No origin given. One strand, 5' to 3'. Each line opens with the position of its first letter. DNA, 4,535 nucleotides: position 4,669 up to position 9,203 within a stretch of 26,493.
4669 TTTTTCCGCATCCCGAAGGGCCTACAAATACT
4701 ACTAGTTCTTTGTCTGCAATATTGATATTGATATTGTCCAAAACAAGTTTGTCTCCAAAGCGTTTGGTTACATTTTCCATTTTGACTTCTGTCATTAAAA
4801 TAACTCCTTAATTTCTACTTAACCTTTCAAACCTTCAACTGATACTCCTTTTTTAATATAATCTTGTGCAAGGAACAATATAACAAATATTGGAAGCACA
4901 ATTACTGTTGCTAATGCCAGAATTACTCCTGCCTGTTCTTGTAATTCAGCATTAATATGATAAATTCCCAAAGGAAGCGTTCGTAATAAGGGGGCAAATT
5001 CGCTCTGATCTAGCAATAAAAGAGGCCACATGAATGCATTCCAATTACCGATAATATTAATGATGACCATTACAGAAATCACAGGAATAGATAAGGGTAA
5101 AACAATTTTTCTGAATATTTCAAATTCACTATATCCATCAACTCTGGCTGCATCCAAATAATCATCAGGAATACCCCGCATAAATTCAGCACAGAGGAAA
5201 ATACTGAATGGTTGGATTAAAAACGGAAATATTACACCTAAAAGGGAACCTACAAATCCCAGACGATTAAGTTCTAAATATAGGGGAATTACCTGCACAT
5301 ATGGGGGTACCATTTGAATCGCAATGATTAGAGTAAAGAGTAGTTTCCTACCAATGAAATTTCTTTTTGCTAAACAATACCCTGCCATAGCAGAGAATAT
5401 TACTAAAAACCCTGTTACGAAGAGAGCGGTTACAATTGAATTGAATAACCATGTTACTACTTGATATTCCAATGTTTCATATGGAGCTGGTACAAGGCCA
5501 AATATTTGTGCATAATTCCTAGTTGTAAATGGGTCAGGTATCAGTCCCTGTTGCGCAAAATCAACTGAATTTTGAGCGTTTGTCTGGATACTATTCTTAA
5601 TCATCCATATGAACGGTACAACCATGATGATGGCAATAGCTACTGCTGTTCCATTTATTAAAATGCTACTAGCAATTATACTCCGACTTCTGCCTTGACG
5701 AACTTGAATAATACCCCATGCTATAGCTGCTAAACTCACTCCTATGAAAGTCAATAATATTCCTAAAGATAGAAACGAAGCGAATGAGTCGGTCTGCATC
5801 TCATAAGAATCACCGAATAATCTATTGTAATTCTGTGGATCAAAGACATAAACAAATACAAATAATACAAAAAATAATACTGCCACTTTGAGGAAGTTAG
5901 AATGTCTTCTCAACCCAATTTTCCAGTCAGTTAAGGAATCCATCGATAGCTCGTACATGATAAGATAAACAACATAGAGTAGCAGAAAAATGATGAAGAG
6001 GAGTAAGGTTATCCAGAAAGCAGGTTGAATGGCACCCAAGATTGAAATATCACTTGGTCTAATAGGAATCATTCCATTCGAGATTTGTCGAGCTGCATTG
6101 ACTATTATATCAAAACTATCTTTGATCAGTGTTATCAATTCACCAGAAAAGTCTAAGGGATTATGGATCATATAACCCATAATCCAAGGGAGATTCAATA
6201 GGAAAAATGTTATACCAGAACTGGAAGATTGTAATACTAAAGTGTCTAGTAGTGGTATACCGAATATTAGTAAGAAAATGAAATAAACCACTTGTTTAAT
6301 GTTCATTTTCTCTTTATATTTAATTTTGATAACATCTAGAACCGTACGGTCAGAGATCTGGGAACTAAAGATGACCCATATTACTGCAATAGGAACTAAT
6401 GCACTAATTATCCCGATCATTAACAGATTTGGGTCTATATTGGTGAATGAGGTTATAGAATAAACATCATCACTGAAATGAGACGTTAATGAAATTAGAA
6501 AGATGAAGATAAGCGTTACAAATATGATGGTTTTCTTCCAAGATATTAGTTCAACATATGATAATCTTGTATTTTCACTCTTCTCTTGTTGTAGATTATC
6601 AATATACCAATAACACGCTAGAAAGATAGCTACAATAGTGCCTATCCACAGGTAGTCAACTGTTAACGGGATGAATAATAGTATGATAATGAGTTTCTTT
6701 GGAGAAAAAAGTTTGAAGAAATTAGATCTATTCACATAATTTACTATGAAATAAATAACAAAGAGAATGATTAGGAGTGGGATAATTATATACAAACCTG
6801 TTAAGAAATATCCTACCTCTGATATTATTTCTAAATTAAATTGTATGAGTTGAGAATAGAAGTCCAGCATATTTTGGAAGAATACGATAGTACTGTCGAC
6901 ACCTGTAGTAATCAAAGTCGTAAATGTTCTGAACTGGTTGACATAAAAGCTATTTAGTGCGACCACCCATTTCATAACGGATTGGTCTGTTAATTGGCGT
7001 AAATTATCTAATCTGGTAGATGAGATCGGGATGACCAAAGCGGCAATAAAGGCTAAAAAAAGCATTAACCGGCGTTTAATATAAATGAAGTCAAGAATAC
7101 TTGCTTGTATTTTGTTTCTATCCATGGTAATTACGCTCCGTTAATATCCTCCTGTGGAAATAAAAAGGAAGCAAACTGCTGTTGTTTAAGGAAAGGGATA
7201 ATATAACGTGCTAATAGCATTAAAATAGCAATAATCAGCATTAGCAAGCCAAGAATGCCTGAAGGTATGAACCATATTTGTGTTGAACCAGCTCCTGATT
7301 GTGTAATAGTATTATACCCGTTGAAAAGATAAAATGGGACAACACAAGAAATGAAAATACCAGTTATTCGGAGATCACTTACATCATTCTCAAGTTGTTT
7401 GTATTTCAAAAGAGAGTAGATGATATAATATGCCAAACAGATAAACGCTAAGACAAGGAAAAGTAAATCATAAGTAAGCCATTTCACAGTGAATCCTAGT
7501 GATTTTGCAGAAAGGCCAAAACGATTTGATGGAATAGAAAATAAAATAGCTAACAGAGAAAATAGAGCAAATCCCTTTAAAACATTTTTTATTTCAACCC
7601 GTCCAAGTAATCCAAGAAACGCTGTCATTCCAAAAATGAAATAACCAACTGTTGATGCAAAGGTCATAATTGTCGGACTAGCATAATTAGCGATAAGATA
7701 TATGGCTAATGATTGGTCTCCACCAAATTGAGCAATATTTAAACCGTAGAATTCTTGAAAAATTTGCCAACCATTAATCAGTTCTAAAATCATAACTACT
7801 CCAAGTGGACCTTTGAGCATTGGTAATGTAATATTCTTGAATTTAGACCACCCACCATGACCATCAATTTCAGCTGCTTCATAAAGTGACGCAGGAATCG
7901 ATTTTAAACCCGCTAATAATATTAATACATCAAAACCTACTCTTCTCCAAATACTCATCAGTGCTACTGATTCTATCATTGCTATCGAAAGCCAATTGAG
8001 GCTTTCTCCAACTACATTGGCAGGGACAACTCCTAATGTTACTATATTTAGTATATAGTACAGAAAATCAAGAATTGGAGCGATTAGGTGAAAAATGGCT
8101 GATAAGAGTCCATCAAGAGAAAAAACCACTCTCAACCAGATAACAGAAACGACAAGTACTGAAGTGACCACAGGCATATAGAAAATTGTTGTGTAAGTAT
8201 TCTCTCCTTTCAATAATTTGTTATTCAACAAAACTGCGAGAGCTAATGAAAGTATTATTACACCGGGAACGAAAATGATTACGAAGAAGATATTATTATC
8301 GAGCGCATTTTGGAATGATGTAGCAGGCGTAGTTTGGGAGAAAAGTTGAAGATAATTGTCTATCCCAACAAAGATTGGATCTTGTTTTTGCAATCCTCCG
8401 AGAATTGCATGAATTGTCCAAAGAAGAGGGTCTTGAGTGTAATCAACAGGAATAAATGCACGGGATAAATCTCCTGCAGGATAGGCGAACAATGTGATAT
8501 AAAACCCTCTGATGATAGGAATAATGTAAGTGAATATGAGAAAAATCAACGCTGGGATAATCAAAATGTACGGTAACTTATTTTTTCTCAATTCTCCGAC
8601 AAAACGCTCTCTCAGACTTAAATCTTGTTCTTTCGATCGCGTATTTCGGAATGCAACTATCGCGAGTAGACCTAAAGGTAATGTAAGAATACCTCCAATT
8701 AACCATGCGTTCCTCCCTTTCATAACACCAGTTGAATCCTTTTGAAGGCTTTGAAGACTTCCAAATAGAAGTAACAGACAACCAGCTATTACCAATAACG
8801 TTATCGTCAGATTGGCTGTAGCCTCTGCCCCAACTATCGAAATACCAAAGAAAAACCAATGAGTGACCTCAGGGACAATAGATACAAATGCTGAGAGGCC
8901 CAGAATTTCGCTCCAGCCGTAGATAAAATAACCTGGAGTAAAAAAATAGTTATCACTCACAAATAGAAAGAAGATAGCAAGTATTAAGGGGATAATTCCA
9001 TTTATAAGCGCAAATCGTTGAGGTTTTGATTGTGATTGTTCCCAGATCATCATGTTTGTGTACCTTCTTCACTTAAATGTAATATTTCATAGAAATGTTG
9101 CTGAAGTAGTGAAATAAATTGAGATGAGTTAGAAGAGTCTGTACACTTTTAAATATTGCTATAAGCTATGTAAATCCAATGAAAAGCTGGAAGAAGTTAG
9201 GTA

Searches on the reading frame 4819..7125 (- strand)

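Call 3: search_protein_families(library=pfam, proteins=[window:4819-7125:-])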
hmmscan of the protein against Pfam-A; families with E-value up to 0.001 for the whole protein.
window:4819-7125:- (768 aa): 1 family
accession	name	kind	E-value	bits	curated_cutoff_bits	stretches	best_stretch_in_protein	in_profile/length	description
PF00528.27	BPD_transp_1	-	2.1e-25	90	26.4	1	580-762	3-183/184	Binding-protein-dependent transport system inner membrane component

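Call 5: search_protein_families(library=ncbifam, proteins=[window:4819-7125:-], max_evalue=0.01)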
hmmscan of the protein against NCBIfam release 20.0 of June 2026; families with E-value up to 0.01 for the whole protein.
window:4819-7125:- (768 aa): 6 families
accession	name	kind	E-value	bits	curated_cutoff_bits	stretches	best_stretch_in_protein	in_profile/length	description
NF008210.0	PRK10973.1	equivalog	1.8e-23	83.6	297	1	494-760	14-276/281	sn-glycerol-3-phosphate ABC transporter permease UgpE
NF008231.0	PRK10998.1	equivalog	2.4e-22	79.8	261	1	494-768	21-296/296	maltose ABC transporter permease MalG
NF040932.1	ABC_arch_GlcU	equivalog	1.6e-21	77.1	340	1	493-758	8-262/272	glucose ABC transporter permease GlcU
TIGR01581.1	Mo_ABC_porter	hypoth_equivalog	2.6e-11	43.4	210.3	1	558-751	21-223/225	ABC transporter permease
TIGR02141.1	modB_ABC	equivalog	1.9e-08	34.2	182.6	1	563-750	3-200/208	molybdate ABC transporter permease subunit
NF007047.0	PRK09500.1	equivalog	2.1e-08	34.1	326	1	495-691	12-193/257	spermidine/putrescine ABC transporter permease PotC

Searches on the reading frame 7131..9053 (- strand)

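Call 3: search_protein_families(library=pfam, proteins=[window:7131-9053:-])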
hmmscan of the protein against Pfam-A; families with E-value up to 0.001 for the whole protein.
window:7131-9053:- (640 aa): 0 families

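Call 5: search_protein_families(library=ncbifam, proteins=[window:7131-9053:-], max_evalue=0.01)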
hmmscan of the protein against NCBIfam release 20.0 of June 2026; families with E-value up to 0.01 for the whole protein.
window:7131-9053:- (640 aa): 3 families
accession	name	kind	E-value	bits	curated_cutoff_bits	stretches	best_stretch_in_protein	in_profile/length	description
NF007852.0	PRK10561.1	equivalog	1.4e-16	61.3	335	1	227-447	52-243/295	sn-glycerol-3-phosphate ABC transporter permease UgpA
NF008232.0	PRK10999.1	equivalog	2.3e-09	36.6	392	1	227-423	263-438/520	maltose ABC transporter permease MalF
NF040931.1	ABC_arch_GlcT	equivalog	2.9e-08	33.7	360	1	223-442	31-225/278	glucose ABC transporter permease GlcT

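Call 91: search_protein_families(library=pfam, proteins=[window:7131-9053:-], max_evalue=1)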
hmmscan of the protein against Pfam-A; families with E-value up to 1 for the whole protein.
window:7131-9053:- (640 aa): 1 family
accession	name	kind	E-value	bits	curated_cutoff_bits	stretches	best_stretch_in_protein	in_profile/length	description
PF00528.27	BPD_transp_1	-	0.0032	17.7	26.4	1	284-474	17-166/184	Binding-protein-dependent transport system inner membrane component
